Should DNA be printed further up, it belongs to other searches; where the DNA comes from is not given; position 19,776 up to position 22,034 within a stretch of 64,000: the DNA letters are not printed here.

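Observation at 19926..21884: thyA carries an in-frame 66-bp x ~15.6 tandem repeat inserted into its 5' end, bounded by a ~30-bp duplication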

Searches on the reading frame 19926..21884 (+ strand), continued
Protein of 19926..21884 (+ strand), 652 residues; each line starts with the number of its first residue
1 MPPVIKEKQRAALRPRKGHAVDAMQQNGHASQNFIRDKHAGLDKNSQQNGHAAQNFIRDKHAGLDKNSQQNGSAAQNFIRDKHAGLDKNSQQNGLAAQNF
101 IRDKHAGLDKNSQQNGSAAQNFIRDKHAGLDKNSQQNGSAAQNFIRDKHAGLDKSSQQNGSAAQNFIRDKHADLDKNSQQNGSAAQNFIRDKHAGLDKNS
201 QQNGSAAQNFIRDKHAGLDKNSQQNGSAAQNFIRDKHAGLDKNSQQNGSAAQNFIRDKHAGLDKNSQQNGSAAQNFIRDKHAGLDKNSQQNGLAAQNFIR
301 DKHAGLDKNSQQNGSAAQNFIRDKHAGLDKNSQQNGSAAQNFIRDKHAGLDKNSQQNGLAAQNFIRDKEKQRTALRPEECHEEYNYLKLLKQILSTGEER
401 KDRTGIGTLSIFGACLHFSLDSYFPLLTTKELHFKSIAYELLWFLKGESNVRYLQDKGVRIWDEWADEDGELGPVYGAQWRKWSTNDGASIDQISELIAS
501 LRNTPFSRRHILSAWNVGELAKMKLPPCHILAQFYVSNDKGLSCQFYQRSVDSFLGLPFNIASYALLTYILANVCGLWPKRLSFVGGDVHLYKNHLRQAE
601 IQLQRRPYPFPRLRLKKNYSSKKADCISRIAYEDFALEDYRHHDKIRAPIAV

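Call 59: search_solved_structures(query=window:19926-21881:+, max_evalue=1e-40, show_alignments=1)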
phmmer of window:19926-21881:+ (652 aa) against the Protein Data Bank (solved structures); distinct sequences matched with E-value up to 1e-40: 120 (the best 60 are shown).
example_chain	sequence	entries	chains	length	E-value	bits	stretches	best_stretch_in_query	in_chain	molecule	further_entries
1qqq_A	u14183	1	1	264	5.6e-94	319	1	385-652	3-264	THYMIDYLATE SYNTHASE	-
1an5_A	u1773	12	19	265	7.3e-94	318.7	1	385-652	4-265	THYMIDYLATE SYNTHASE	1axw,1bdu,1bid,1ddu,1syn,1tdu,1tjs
1aob_A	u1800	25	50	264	7.7e-94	318.6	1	385-652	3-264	THYMIDYLATE SYNTHASE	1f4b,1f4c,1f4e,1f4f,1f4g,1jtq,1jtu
1jg0_A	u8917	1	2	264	1.1e-93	318.1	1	385-652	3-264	thymidylate synthase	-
1evf_A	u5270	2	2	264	2e-93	317.2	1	385-652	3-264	THYMIDYLATE SYNTHASE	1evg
1ev5_A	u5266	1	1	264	2e-93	317.2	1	385-652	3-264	THYMIDYLATE SYNTHASE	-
1zpr_A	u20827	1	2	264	2e-93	317.2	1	385-652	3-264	THYMIDYLATE SYNTHASE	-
6cdz_A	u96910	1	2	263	2.1e-93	317.2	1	385-651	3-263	Thymidylate synthase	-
2tsc_A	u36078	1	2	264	2.6e-93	316.9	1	385-652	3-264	THYMIDYLATE SYNTHASE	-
2ftn_A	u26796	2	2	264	2.8e-93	316.8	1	385-652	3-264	Thymidylate synthase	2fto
2vet_A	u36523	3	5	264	2.8e-93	316.8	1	385-652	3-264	THYMIDYLATE SYNTHASE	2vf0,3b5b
1ffl_A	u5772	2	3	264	2.8e-93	316.8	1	385-652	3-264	THYMIDYLATE SYNTHASE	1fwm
1ev8_A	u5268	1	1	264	3.8e-93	316.3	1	385-652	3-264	THYMIDYLATE SYNTHASE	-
1bjg_A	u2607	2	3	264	3.8e-93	316.3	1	385-652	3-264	THYMIDYLATE SYNTHASE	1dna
1aiq_A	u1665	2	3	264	3.8e-93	316.3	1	385-652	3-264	THYMIDYLATE SYNTHASE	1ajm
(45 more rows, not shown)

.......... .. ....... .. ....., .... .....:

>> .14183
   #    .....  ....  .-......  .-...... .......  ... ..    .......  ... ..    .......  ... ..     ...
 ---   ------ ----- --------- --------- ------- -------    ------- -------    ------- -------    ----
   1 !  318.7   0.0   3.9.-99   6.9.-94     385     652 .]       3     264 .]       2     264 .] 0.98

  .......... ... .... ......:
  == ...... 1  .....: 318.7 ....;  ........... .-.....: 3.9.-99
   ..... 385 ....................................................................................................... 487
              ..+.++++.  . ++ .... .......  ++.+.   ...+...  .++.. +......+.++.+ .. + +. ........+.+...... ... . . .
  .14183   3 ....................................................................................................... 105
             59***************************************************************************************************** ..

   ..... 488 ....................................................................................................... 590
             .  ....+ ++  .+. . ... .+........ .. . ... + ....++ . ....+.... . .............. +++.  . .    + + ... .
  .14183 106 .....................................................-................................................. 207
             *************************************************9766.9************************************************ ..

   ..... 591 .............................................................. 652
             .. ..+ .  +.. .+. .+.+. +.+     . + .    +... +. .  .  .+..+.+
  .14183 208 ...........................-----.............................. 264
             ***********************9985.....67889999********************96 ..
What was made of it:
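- On Thymidylate synthase ThyA (PF00303, EC 2.1.1.45): E. coli TS residues 3-264, E 6e-94 (call 59)
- Closest known: Disordered N-terminal segment of human thymidylate synthase. Same: An unstructured N-terminal extension precedes the conserved TS helix A. In PDB alignments human TS starts about 20 residues before the bacterial core (call 59).
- PDB hits include DHFR-TS chains in which TS carries a 220-320-residue N-terminal partner (call 59).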
